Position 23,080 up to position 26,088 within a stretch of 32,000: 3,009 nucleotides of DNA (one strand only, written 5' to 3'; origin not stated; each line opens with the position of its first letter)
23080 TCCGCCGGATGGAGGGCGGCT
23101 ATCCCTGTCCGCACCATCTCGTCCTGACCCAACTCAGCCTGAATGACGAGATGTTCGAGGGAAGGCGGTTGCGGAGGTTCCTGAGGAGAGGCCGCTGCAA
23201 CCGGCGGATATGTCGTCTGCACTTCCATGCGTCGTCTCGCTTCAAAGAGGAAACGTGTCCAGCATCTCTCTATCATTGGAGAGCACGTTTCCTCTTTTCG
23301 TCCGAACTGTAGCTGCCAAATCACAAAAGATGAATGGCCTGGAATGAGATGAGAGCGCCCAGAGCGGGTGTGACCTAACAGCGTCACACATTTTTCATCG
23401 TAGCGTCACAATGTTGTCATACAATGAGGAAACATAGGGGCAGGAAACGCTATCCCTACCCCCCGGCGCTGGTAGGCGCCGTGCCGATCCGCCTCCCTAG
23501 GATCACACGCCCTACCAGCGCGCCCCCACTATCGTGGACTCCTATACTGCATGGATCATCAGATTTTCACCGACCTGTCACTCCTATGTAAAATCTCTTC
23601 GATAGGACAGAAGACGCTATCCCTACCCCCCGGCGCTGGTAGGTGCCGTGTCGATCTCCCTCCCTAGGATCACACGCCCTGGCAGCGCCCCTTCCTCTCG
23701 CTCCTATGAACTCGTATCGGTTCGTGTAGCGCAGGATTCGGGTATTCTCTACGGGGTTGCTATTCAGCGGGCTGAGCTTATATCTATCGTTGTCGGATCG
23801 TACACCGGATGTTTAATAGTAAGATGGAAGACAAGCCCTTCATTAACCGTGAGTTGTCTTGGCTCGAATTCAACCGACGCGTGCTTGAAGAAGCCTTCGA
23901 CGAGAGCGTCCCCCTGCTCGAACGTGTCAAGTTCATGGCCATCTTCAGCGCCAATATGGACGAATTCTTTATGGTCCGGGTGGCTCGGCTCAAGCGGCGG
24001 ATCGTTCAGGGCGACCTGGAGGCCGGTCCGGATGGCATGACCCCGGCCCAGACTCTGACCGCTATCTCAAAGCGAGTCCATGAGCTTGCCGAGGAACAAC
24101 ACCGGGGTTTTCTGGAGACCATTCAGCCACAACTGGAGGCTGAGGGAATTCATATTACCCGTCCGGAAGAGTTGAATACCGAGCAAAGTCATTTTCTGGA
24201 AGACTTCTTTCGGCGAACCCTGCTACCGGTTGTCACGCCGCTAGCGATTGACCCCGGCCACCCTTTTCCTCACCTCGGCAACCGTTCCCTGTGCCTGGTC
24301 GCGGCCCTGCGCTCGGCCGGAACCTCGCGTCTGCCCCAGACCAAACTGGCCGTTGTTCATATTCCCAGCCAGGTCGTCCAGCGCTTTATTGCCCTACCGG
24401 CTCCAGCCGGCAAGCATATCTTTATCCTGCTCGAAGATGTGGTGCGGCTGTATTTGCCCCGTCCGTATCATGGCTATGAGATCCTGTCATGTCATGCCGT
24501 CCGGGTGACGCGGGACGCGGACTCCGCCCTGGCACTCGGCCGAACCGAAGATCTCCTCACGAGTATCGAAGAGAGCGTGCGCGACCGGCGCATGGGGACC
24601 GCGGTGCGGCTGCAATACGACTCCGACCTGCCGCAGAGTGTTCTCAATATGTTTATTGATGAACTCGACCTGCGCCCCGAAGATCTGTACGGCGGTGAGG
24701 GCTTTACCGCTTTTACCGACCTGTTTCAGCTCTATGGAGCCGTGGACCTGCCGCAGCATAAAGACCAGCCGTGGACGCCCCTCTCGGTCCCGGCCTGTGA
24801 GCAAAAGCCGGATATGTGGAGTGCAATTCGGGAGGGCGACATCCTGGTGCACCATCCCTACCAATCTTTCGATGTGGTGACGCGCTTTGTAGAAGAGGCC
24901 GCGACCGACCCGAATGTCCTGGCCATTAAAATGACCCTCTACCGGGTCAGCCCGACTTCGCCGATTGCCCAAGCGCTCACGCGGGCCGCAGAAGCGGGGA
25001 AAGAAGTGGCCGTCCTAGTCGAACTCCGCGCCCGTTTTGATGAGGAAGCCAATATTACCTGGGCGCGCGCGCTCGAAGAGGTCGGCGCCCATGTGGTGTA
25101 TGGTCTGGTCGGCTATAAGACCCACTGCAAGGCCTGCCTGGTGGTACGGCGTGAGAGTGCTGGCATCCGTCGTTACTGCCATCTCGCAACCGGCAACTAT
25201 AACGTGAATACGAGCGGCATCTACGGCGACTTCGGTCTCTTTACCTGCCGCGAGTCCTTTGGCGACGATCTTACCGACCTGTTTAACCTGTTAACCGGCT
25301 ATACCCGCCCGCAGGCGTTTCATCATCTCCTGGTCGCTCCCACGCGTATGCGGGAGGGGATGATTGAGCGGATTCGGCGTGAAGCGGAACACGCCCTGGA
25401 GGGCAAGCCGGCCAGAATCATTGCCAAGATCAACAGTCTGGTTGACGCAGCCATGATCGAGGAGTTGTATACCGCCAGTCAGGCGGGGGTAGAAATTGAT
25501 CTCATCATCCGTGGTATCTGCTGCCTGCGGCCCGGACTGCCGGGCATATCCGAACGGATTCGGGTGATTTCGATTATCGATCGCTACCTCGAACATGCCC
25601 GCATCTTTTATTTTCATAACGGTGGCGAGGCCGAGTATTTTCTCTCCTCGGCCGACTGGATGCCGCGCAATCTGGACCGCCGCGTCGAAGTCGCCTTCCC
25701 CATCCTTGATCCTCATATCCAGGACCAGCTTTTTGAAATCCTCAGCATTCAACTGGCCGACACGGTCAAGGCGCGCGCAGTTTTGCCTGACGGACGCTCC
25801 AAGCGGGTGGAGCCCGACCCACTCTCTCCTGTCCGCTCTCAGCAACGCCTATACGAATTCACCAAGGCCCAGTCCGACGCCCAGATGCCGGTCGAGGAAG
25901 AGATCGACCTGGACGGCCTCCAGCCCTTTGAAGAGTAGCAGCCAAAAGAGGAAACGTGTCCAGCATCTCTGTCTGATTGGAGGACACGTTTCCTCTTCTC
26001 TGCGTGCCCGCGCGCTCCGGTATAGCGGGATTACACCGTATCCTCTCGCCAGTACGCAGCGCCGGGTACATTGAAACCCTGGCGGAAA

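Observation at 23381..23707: Tandem ~170-bp duplication of a Pho-box promoter plus structured ~95-nt module upstream of ppk1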

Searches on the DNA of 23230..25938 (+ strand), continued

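Call 75: search_with_rna_model(model_id=R2, sources=[L086, L087, L090, L091, L092, L093, L094, L095, L096, L097, L098, L099, L100, L101, L102, L103, L104, L105, L106, L107, L108, L109, L110, L111, L112, L113, L114, L115, L116, L117, L118, L119, L120, L121, L122, L123, L124, L125, L126, L127, L128, L129, L130, L131, L132, L133, L134, L136, L137, L143, L153, L163, L167, L168, L169, L171, L170, L088], max_evalue=1)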
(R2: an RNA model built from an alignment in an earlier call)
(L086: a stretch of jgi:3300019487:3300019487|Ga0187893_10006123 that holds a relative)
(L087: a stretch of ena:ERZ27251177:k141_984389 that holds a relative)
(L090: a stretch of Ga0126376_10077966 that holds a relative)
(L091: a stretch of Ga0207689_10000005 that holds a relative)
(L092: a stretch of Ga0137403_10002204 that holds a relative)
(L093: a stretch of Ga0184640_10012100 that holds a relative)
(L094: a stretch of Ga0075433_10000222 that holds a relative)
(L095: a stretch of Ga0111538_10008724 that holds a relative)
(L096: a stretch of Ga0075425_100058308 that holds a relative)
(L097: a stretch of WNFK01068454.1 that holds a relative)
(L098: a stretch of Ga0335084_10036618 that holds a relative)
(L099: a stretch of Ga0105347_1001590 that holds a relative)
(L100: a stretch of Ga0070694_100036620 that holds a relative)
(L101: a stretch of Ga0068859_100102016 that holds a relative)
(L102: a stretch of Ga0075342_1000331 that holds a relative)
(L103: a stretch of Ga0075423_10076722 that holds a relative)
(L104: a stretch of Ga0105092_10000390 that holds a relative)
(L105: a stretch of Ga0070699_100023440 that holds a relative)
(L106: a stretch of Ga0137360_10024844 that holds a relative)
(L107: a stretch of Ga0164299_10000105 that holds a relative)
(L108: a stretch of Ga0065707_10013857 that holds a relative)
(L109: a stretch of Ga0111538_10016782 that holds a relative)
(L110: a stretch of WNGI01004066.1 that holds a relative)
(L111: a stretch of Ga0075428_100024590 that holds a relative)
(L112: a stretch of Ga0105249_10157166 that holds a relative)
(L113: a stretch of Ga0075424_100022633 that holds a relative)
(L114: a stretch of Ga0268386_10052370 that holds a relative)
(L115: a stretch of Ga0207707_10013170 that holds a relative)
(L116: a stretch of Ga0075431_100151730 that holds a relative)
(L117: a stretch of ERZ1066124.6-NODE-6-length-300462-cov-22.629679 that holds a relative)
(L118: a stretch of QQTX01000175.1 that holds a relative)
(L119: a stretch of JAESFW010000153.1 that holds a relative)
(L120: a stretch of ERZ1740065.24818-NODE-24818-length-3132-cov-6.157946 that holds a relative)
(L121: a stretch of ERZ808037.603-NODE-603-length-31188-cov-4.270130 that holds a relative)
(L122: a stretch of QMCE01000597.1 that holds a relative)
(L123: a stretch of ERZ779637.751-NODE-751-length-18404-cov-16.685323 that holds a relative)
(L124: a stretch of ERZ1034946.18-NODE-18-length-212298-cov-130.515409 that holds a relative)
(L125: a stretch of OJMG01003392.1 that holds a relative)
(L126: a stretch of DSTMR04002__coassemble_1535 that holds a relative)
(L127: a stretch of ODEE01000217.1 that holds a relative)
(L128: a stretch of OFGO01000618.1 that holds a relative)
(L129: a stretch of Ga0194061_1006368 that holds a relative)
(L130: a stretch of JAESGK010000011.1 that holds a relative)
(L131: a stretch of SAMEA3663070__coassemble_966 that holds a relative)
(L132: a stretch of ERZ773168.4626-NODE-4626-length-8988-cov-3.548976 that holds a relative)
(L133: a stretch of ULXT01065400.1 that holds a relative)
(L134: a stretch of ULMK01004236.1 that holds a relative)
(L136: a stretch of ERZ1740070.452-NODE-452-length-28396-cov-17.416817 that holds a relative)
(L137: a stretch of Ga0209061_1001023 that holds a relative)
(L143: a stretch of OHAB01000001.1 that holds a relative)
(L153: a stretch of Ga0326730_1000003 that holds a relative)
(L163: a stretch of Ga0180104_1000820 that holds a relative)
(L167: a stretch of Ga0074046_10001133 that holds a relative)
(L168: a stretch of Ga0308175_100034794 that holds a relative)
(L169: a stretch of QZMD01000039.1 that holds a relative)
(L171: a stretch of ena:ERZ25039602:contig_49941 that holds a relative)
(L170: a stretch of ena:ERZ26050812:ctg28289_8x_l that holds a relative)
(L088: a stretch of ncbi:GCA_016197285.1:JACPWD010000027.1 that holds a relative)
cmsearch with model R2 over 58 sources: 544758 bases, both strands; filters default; matches with E-value up to 1: 5.
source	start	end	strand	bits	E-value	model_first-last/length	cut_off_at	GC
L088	6179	6268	+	51.5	7.1e-11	1-99/99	no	0.67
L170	12225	12319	+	51.3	7.9e-11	1-99/99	no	0.69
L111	418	503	+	18.5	0.041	1-99/99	no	0.67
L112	281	366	+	17.8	0.062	1-99/99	no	0.7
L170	17135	17204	+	14.8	0.41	1-99/99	no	0.49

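Call 91: search_rna_families(sources=[L003, L088, L170, L002], threshold=gathering)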
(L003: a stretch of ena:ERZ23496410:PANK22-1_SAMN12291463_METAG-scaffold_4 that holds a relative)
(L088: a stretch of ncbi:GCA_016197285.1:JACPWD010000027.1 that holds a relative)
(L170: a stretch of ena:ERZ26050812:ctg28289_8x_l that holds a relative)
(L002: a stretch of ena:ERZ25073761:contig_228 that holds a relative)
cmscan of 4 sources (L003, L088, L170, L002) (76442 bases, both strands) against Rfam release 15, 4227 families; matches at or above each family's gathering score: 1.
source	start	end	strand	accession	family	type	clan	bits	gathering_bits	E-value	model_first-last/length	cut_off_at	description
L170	15513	15586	+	RF00005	tRNA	Gene; tRNA;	CL00001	61.2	29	9.6e-11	1-71/71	no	tRNA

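Call 92: search_rna_families(source=L003, start=9300, end=9560, threshold=evalue, max_evalue=10)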
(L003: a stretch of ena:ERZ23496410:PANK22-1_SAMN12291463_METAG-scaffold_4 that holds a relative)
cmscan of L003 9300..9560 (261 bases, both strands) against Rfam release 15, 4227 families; matches with E-value up to 10: 7.
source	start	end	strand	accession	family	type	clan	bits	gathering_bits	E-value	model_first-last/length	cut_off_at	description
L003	9409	9454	-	RF01918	mir-1249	Gene; miRNA;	-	19.4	83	0.1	1-75/75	no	mir-1249 microRNA precursor family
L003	9404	9459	+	RF03629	mir-641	Gene; miRNA;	-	15.3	100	2.9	1-98/98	no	mir-641 microRNA precursor family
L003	9406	9457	-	RF03506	mir-587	Gene; miRNA;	-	12.8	80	7.8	1-74/74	no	mir-587 microRNA precursor family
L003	9404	9459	+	RF01918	mir-1249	Gene; miRNA;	-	12.6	83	6.7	8-67/75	no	mir-1249 microRNA precursor family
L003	9383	9449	+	RF02342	ar7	Gene; sRNA;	-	10.3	60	7.8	21-94/145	no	Alphaproteobacterial sRNA ar7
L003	9401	9440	+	RF01131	sR47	Gene; snRNA; snoRNA; CD-box;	CL00132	10.1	40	4.7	17-55/55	no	Small nucleolar RNA sR47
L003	9432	9560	+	RF02042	HOTTIP_3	Gene; lncRNA;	-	4.3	50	6.8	1-137/353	3'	HOXA transcript at the distal tip, conserved region 3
